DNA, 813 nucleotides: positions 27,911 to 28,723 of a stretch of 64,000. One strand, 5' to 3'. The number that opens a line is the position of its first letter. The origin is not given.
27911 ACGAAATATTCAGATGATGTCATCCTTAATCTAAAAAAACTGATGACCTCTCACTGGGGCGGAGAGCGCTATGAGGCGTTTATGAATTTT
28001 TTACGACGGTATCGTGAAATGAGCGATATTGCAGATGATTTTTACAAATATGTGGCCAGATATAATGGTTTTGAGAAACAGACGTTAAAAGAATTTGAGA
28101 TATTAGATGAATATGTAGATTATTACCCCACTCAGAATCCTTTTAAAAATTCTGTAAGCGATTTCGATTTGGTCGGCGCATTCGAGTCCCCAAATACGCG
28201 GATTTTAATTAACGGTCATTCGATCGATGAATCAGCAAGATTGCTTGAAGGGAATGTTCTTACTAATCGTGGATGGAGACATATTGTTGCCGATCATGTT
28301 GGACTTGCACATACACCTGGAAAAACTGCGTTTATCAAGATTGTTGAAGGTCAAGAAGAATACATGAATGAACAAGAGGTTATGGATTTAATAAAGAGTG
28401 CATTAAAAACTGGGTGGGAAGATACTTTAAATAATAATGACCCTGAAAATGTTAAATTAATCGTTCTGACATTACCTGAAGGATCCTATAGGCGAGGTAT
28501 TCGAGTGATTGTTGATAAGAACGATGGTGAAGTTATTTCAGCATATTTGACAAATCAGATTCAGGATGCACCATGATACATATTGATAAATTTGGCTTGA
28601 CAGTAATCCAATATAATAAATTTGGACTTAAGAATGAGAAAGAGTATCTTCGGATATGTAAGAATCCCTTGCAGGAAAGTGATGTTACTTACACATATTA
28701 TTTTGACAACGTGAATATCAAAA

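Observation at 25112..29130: Polymorphic-toxin-like secreted protein with an ATGA-coupled candidate immunity gene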

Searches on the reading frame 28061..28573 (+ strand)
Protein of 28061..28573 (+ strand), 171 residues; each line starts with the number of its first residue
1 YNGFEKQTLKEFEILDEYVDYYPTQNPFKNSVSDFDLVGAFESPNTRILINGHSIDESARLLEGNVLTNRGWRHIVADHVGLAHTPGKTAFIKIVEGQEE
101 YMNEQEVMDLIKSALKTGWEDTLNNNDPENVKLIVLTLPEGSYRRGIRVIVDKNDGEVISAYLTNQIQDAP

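Call 38: search_protein_families(library=pfam, alignment_id=A2, max_evalue=10)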
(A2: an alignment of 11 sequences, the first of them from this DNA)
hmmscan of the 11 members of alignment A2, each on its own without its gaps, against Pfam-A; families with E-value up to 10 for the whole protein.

A. member 1, seq(171 aa): 0 families

B. families by the number of members that match (of 11 scanned): 9 families
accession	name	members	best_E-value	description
PF14436.11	EndoU_bacteria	3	0.021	Bacterial EndoU nuclease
PF18809.6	PBECR1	1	0.00083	phage-Barnase-EndoU-ColicinE5/D-RelE like nuclease1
PF21141.3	T6PP_C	1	0.054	Trehalose-6-phosphate phosphatase, C-terminal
PF01172.24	SBDS_N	1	0.06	Shwachman-Bodian-Diamond syndrome (SBDS) N-terminal domain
PF23314.1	TASOR_alpha-beta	1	0.061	TASOR alpha/beta domain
PF01337.24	Barstar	1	0.074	Barstar (barnase inhibitor)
PF08625.16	Utp13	1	0.14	Utp13 specific WD40 associated domain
PF20881.2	G1_gp67_C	1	0.14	Phage G1 gp67, C-terminal domain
PF19754.4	DUF6241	1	0.16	Family of unknown function (DUF6241)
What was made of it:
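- On BECR-fold RNase toxins, CdiA-CT(BWH57) family: Pfam PBECR1 (8e-4) and EndoU_bacteria (0.021) are below their cut-offs (call 38).
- Weak Pfam hits to PBECR1 (8e-4) and EndoU_bacteria (0.021) point the same way (call 38).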

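Call 39: search_solved_structures(query=A2, max_evalue=10, show_alignments=3)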
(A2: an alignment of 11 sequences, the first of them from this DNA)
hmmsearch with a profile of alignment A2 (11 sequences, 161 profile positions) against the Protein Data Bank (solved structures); distinct sequences matched with E-value up to 10: 7.
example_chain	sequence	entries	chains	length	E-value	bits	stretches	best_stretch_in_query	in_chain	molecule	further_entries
5xf7_A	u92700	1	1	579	0.13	15.3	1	57-148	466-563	Protein disulfide-isomerase-like protein of the testis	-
7m5f_C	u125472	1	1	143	0.26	14.4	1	59-155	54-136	Toxin CdiA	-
1zq1_C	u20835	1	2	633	0.33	14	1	51-133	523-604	Glutamyl-tRNA(Gln) amidotransferase subunit E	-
4ejq_A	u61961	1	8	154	0.43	13.6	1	43-82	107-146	Kinesin-like protein KIF1A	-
4egx_A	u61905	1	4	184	0.53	13.3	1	43-82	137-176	Kinesin-like protein KIF1A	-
2eh0_A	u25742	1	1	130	0.64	13.1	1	43-82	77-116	Kinesin-like protein KIF1B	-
1wln_A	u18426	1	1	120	1.1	12.3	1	43-76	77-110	Afadin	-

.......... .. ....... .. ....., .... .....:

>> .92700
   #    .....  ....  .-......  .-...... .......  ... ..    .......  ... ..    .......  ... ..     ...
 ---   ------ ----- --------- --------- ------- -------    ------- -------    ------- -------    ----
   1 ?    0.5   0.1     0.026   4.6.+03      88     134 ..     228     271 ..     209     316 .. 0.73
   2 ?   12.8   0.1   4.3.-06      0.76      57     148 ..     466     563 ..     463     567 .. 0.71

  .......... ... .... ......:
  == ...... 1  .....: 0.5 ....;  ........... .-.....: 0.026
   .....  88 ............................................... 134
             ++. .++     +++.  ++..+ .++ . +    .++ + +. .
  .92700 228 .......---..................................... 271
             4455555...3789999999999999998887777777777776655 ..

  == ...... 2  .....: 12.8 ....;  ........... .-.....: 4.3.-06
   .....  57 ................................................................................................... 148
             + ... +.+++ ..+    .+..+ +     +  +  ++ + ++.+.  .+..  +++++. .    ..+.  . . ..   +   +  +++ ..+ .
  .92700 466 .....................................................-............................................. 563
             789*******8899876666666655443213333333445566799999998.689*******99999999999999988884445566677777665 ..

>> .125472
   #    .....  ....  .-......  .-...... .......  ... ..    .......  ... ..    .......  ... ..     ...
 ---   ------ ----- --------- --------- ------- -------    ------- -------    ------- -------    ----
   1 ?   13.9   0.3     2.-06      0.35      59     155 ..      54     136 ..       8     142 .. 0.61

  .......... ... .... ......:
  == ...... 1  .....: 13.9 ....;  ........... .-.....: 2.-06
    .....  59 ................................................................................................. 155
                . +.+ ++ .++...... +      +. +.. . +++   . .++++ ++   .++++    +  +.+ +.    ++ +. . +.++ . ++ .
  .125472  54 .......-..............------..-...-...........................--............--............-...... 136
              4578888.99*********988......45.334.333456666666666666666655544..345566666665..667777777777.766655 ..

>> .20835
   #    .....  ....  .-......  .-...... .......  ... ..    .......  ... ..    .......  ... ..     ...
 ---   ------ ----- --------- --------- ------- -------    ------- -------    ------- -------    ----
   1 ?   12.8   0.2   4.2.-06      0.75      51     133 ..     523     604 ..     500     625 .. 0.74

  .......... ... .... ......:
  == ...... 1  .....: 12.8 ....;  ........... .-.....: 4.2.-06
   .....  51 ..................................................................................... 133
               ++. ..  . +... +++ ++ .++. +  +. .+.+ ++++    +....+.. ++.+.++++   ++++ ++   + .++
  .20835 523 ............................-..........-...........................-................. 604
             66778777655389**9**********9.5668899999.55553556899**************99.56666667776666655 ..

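Call 48: predict_structure(alignment_id=A3)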
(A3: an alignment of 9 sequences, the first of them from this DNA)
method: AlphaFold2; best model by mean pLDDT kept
length: 171 residues; sequences in the alignment: 9
mean_pLDDT: 88.6   pTM: 0.86
mean pLDDT of the five models: 88.6, 80.4, 62.0, 54.5, 52.6
residues with pLDDT >= 90: 109; 70-90: 50; 50-70: 9; < 50: 3
segments of 3 or more residues with pLDDT < 50: 1-3
pLDDT, mean of each block of 10 residues (from residue 1): 63 93 79 89 95 95 92 92 85 89 92 95 92 91 87 97 83 57
secondary structure, 60 per line:
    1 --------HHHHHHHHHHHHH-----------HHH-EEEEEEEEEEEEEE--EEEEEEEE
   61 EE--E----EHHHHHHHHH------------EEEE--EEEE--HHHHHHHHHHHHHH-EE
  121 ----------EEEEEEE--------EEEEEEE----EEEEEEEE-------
elements in order: H9-21 E37-50 E53-62 H71-79 E92-95 E98-101 H104-117 E131-137 E146-152 E157-164
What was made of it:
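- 28061..28573 (+): C-terminal tip (aa 984-1154). It has an N-terminal subdomain (NPF.N...DSPN) followed by a ~125-aa toxin domain (aa 1030-1154, nt 28199-28573). AF2 pLDDT 88.6, pTM 0.86 (call 48).
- The AF2 model is confident (pLDDT 88.6, call 48).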

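Call 52: fold_search(model_id=the predicted structure, library=pdb)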
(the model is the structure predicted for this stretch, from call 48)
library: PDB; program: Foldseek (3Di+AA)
matches with E <= 10: 361; with E <= 0.001: 0
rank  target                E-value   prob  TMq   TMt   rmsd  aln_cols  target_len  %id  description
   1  5u35_B                3.7e-01  0.08  0.18  0.22   9.7       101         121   16  Crystal structure of a de novo designed protein with curved beta-sheet (released 2017-01-25)
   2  3en8                  4.0e-01  0.11  0.20  0.24   8.1        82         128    8  Crystal structure of NTF-2 like protein of unknown function (YP_553245.1) from BURKHOLDERIA XENOVORANS LB400 at 1.85 A r (released 2008-10-07)
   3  4orl                  4.5e-01  0.15  0.20  0.27   7.7        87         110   10  Crystal structure of a DUF4783 family protein (BACOVA_04304) from Bacteroides ovatus ATCC 8483 at 1.40 A resolution (released 2014-03-05)
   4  9iqm                  5.0e-01  0.08  0.18  0.23   8.9        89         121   15  CatM-L6S, a SnoaL-like protein in complex with substrate mimic L6S (released 2025-07-16)
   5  6w3w                  5.3e-01  0.14  0.21  0.29   6.9        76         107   16  An enumerative algorithm for de novo design of proteins with diverse pocket structures (released 2020-04-08)
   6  3nol                  5.7e-01  0.08  0.17  0.13  13.9       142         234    9  Crystal structure of Zymomonas mobilis Glutaminyl Cyclase (trigonal form) (released 2010-11-03)
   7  4ouq                  6.0e-01  0.13  0.19  0.27   8.2        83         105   11  Crystal structure of a DUF4783 family protein (BF1468) from Bacteroides fragilis YCH46 at 1.55 A resolution (released 2014-04-30)
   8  9r0t_B                6.0e-01  0.08  0.20  0.28  13.8       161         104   11  De novo designed homodimeric NTF2-like protein with a hydrophobic pocket (released 2025-10-22)
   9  5tph_A                6.4e-01  0.12  0.21  0.28   9.4        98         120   14  Crystal structure of a de novo designed protein homodimer with curved beta-sheet (released 2017-01-25)
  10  6w40_A                6.4e-01  0.08  0.19  0.24   7.7        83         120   14  An enumerative algorithm for de novo design of proteins with diverse pocket structures (released 2020-04-08)
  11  3f14                  6.4e-01  0.06  0.15  0.20   8.7        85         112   18  Crystal structure of NTF2-like protein of unknown function (YP_680363.1) from CYTOPHAGA HUTCHINSONII ATCC 33406 at 1.45  (released 2008-11-18)
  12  7wmd                  6.4e-01  0.06  0.19  0.07  17.4       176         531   13  PQQ-dependent alcohol dehydrogenase detoxifying DON (released 2022-09-07)
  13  6pfl_A                7.2e-01  0.08  0.15  0.27  12.7        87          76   16  Crystal structure of Human HUWE1 WWE domain in complex with ADPR (released 2019-07-24)
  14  3fka_A                8.1e-01  0.10  0.21  0.26   6.3        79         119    6  CRYSTAL STRUCTURE OF A NTF-2 LIKE PROTEIN OF UNKNOWN FUNCTION (SPO1084) FROM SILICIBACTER POMEROYI DSS-3 AT 1.69 A RES (released 2009-02-24)
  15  8oxj_A                9.2e-01  0.14  0.21  0.33   6.2        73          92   16  crystal structure of powdery mildews Blumeria graminis f. sp. hordei AVRA22 (released 2023-08-16)
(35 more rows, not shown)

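Call 95: fold_search(model_id=the predicted structure, library=viral)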
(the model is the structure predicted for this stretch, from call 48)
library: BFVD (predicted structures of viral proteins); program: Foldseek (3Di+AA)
matches with E <= 10: 506; with E <= 0.001: 0
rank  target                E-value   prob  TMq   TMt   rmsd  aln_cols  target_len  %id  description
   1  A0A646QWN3            3.4e-02  0.75  0.22  0.43   4.6        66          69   15  (no name in the UniProt tables at hand)
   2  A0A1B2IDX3            4.3e-02  0.13  0.16  0.13  15.3       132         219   14  Uncharacterized protein [Erwinia phage vB_EamM_Kwan]
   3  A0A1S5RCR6            6.2e-02  0.87  0.23  0.23   3.4        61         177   16  Uncharacterized protein [Lactobacillus phage P1]
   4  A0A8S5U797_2          6.5e-02  0.47  0.23  0.05  13.4       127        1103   12  Large polyvalent protein-associated domain 3 (Fragment) [Podoviridae sp. ctngc57]
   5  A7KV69                1.1e-01  0.93  0.28  0.32   3.5        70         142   13  (no name in the UniProt tables at hand)
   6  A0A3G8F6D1            1.3e-01  0.47  0.23  0.33  11.4        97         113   13  (no name in the UniProt tables at hand)
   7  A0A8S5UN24            1.4e-01  0.06  0.16  0.10  15.0       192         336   12  NTP-PPase-like protein [Siphoviridae sp. ctzr51]
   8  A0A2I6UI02            1.5e-01  0.10  0.16  0.22  12.4       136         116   12  (no name in the UniProt tables at hand)
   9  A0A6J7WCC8            2.0e-01  0.18  0.25  0.10  14.6       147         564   12  Uncharacterized protein [uncultured Caudovirales phage]
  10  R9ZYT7                2.0e-01  0.16  0.19  0.29  13.2        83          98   13  Uncharacterized protein [Cellulophaga phage phi17:2]
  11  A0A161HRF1            2.3e-01  0.09  0.22  0.19  17.5       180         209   12  Uncharacterized protein [Powai lake megavirus]
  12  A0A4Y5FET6            2.4e-01  0.63  0.28  0.26   4.6        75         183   12  Uncharacterized protein [Lactobacillus phage 3-521]
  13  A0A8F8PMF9            2.4e-01  0.47  0.24  0.23   5.5        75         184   17  Uncharacterized protein [Clandestinovirus]
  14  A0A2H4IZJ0            2.7e-01  0.63  0.26  0.18   4.5        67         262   13  Uncharacterized protein [uncultured Caudovirales phage]
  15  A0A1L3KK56            2.7e-01  0.02  0.13  0.13  18.2       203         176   13  (no name in the UniProt tables at hand)
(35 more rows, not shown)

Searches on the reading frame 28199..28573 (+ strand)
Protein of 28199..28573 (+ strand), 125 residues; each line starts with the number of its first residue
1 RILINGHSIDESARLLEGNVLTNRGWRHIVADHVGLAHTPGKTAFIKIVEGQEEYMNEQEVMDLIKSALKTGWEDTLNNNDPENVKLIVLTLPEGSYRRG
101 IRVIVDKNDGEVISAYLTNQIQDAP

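Call 91: search_solved_structures(query=A8, max_evalue=10, show_alignments=3)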
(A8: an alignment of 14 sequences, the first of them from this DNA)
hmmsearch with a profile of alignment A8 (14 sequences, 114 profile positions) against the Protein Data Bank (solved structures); distinct sequences matched with E-value up to 10: 35.
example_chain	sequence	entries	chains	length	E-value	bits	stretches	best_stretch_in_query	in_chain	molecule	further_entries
7m5f_C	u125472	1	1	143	0.0029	20.8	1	12-109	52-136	Toxin CdiA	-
5cwo_A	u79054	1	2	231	0.0076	19.5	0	55-101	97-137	Designed helical repeat protein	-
4v4v_AE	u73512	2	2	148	0.44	13.8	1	50-105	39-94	30S ribosomal subunit protein S5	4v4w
6nqb_E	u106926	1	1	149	0.44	13.8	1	50-105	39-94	30S ribosomal protein S5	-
2ykr_E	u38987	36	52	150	0.45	13.7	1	50-105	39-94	30S RIBOSOMAL PROTEIN S5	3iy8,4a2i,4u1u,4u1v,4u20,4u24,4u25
3jcn_f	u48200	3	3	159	0.46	13.7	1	50-105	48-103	30S ribosomal protein S5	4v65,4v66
4v6y_AE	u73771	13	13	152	0.46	13.7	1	50-105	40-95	30S ribosomal protein S5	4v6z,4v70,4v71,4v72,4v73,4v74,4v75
8jsg_k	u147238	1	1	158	0.46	13.7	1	50-105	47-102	Small ribosomal subunit protein uS5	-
4ybb_AE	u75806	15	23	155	0.47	13.7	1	50-105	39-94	30S ribosomal protein S5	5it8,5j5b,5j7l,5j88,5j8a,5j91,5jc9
7bqe_A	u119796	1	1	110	0.47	13.7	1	51-96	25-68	NF3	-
6hrm_j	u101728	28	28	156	0.47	13.7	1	50-105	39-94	30S ribosomal protein S5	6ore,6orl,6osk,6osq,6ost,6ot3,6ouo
23wi_e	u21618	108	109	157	0.48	13.7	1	50-105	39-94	Small ribosomal subunit protein uS5 | 30S ribosomal protein S5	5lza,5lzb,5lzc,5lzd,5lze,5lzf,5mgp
7o5h_E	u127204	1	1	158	0.48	13.6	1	50-105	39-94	30S ribosomal protein S5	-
5nwy_4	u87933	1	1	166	0.49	13.6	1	50-105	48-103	30S ribosomal protein S5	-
9guv_F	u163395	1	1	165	0.49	13.6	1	50-105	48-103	Small ribosomal subunit protein uS5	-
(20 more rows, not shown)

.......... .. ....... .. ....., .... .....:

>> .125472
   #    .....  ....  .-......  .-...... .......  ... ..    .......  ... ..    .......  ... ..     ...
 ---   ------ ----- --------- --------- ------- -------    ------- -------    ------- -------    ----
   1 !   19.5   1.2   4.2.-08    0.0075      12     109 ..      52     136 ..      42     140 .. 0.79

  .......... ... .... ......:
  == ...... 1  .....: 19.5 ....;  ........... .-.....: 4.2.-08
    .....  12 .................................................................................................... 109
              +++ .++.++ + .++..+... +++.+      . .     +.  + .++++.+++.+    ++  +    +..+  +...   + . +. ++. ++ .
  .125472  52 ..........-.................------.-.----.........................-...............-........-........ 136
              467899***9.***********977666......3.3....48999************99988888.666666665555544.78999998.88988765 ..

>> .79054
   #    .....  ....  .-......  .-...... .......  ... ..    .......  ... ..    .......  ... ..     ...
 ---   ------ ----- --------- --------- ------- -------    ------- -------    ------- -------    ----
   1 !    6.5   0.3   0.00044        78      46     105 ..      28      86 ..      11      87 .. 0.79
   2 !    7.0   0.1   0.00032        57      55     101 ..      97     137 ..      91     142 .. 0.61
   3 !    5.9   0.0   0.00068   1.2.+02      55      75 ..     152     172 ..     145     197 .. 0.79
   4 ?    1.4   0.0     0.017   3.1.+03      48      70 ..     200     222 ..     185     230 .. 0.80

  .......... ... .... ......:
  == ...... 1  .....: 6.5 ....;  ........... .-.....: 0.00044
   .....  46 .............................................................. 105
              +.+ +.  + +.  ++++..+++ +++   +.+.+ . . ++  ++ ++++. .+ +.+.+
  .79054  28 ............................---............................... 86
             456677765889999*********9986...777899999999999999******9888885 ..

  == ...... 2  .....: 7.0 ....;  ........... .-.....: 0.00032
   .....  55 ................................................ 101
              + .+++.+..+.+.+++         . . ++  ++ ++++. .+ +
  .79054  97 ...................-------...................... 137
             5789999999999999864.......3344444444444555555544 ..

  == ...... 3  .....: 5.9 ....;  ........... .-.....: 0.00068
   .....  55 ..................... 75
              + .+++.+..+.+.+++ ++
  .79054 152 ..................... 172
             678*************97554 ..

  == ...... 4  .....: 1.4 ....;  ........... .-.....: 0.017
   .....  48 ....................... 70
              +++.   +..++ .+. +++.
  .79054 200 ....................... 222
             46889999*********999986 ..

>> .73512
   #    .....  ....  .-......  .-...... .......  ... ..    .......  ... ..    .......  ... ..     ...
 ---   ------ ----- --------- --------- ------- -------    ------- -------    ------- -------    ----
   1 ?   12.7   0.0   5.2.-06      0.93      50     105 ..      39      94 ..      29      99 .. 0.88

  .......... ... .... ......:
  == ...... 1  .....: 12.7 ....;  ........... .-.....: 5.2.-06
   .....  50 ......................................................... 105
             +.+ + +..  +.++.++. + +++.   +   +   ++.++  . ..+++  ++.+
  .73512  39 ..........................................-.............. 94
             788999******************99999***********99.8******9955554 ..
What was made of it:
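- On BECR-fold RNase toxins, CdiA-CT(BWH57) family: The profile hits at E=0.0029 as the top PDB match (call 91), up from E=0.26 with the longer profile (call 39).
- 28061..28573 (+): Profile versus PDB: 7m5f_C at E=0.0029 (call 91).
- A 14-sequence profile hits 7m5f_C at E=0.0029 over 98 of 114 positions, with G.xHIxxEH aligned (call 91). The window's tip profile matches a characterised CDI toxin with its candidate active-site motif conserved (call 91).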

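Call 100: find_related_loci(query=A9, collection=metagenome_contigs, flank=5000)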
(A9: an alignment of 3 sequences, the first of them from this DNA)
Query A9 (125 aa) in metagenome_contigs; peptide patterns used: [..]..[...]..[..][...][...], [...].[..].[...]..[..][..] (x = any residue, [..] = any of these).
144 stretches matched a pattern, but none encodes a relative of the query by tblastn (E <= 1e-3).
